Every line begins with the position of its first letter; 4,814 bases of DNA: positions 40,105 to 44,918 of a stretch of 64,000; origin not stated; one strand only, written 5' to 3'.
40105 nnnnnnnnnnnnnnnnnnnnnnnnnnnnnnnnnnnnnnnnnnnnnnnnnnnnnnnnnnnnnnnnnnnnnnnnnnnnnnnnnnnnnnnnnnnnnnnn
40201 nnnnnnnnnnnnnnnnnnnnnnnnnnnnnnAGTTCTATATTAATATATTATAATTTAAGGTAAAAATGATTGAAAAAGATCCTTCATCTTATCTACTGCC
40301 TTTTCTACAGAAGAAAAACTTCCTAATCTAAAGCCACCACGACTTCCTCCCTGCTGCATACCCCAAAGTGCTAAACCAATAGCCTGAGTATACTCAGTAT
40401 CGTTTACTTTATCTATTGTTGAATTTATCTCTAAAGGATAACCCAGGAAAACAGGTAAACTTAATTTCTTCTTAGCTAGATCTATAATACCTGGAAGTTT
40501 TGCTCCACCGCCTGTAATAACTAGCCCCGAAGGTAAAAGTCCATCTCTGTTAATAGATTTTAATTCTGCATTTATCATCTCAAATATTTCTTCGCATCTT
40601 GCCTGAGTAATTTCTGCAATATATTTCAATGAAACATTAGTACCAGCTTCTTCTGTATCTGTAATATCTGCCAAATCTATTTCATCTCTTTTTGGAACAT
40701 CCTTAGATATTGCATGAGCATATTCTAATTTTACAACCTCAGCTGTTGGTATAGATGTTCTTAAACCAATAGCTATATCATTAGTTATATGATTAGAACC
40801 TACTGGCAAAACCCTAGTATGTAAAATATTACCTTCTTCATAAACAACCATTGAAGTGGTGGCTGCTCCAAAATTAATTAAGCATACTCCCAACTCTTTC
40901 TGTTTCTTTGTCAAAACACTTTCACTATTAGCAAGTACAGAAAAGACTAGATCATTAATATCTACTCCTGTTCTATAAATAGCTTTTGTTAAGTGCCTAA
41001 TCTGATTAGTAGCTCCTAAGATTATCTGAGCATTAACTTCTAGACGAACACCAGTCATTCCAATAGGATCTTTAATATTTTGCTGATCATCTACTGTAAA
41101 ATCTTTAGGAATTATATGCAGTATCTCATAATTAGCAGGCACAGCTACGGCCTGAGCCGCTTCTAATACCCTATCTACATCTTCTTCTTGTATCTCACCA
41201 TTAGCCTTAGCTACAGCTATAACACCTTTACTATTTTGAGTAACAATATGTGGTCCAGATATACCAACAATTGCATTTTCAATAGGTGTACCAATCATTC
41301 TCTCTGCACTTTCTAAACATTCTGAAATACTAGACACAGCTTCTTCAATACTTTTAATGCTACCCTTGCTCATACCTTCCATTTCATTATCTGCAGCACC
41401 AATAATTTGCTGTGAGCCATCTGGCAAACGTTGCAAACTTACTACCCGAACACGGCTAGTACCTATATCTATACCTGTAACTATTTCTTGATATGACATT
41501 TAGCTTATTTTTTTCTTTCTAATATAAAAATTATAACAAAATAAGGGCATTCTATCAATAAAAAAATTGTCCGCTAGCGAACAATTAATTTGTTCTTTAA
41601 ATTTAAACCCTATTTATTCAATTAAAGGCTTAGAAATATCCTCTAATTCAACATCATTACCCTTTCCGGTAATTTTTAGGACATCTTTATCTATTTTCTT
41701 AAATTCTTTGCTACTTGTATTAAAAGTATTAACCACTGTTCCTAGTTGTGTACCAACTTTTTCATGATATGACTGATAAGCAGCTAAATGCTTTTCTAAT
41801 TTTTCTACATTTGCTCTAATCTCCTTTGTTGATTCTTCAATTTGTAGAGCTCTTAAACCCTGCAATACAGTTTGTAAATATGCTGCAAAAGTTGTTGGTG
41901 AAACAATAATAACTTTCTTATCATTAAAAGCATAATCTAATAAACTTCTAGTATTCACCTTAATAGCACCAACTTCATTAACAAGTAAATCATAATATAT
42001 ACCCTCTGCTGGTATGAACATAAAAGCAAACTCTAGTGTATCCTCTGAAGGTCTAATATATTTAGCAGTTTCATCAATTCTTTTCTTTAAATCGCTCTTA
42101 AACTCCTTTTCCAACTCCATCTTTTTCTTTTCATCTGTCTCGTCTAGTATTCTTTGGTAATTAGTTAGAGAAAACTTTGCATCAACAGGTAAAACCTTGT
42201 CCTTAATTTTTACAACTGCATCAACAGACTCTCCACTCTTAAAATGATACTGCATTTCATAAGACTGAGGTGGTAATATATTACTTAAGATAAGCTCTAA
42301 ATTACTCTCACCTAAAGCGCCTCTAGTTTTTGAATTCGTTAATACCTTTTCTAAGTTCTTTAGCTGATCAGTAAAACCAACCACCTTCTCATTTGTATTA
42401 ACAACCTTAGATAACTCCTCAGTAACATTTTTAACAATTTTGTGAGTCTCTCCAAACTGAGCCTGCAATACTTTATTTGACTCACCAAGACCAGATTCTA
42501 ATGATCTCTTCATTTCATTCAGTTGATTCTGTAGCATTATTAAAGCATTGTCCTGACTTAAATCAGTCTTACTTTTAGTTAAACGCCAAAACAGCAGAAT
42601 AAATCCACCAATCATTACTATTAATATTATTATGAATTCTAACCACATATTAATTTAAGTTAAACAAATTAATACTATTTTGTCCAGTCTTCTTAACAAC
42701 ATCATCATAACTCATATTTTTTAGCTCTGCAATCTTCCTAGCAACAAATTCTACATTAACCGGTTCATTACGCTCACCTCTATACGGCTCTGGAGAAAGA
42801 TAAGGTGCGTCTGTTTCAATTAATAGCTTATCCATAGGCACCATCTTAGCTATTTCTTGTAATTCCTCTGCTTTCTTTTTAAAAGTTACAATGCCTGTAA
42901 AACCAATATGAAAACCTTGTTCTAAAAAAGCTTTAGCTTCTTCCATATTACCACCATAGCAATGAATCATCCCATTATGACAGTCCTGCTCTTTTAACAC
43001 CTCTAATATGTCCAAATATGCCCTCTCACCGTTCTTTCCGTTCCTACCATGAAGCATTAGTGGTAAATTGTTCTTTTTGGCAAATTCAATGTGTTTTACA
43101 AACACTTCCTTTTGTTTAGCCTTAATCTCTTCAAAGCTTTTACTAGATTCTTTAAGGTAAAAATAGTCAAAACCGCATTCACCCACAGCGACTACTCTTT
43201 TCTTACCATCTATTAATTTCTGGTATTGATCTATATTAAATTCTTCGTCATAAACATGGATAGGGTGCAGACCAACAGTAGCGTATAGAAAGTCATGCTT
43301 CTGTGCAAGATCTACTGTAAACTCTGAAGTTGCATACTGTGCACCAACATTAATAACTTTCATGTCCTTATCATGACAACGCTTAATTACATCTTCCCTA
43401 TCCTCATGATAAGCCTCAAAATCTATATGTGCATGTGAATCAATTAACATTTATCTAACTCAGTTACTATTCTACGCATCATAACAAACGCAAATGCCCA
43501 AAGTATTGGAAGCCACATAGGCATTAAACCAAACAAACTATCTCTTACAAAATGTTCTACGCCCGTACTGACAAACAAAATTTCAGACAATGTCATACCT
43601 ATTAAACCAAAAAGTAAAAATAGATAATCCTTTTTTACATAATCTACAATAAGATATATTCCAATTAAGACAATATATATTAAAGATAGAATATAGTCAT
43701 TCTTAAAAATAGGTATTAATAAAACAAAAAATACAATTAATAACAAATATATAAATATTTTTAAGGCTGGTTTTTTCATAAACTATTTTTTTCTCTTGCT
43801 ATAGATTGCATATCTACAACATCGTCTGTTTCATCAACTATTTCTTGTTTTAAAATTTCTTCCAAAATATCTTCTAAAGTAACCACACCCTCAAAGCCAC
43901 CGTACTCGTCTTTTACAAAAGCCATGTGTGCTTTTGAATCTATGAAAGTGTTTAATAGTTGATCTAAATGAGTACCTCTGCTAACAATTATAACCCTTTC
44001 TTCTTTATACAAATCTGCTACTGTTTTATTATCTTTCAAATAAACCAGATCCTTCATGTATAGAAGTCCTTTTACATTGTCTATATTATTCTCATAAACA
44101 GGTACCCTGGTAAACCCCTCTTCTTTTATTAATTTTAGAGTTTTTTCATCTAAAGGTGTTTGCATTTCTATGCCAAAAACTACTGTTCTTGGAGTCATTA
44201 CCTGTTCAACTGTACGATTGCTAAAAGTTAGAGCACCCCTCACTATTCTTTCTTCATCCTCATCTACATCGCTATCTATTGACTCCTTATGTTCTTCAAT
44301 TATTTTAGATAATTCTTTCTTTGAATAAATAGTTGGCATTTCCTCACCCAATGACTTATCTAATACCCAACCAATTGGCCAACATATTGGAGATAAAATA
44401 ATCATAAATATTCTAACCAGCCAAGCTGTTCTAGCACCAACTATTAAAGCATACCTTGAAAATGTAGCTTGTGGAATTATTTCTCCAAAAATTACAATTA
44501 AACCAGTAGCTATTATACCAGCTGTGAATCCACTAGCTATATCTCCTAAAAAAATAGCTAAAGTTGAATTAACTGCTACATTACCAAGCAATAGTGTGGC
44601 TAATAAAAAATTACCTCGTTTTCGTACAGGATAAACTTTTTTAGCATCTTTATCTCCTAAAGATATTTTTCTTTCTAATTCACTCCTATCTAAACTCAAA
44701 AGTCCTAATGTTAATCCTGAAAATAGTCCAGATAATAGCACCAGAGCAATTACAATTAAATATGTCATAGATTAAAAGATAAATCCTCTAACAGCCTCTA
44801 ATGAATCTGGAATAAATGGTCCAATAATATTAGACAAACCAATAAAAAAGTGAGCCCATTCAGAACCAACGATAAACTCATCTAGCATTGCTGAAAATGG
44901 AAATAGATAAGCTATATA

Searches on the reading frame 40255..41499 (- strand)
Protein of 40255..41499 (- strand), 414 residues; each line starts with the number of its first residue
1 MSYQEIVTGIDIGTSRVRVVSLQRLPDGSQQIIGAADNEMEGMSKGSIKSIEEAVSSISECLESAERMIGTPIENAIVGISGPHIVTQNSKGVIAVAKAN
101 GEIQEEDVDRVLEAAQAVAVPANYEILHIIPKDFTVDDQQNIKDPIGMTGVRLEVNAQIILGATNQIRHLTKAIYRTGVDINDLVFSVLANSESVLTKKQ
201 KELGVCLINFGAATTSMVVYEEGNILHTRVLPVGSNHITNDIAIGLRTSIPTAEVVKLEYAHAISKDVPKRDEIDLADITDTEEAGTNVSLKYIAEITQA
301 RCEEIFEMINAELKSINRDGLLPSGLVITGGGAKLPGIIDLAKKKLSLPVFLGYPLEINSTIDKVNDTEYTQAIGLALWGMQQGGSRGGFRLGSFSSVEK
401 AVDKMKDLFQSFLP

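Call 49: search_protein_families(library=pfam, proteins=[window:40255-41499:-], max_evalue=0.00001)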
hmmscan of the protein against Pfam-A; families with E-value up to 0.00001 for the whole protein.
window:40255-41499:- (414 aa): 4 families
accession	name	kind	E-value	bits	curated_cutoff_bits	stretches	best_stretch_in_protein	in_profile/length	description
PF14450.12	FtsA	-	2.4e-31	109.2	31.8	1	206-375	1-127/127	Cell division protein FtsA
PF02491.25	SHS2_FTSA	-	2.4e-29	102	25.4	1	82-160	1-78/79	SHS2 domain inserted in FTSA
PF11104.14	PilM_2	-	1.2e-10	41.3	27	1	9-259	1-236/340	Type IV pilus assembly protein PilM;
PF06723.19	MreB_Mbl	-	5.2e-08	32.5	27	1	204-351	146-302/327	MreB/Mbl protein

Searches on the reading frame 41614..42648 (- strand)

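Call 50: search_protein_families(library=pfam, proteins=[window:41614-42648:-], max_evalue=0.00001)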
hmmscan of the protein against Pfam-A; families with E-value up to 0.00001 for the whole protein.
window:41614-42648:- (344 aa): 1 family
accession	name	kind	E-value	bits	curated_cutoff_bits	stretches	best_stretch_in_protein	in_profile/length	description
PF02646.22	RmuC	-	5.9e-52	177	26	1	42-321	2-272/291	RmuC family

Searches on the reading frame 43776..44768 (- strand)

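Call 50: search_protein_families(library=pfam, proteins=[window:43776-44768:-], max_evalue=0.00001)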
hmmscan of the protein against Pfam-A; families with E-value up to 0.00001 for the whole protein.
window:43776-44768:- (330 aa): 2 families
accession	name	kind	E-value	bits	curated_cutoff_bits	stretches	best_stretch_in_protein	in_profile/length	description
PF01595.25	CNNM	-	5.4e-40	137.4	28.4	1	4-166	1-175/181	Cyclin M transmembrane N-terminal domain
PF00571.33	CBS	-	7.4e-11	42.7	24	0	257-306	7-56/57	CBS domain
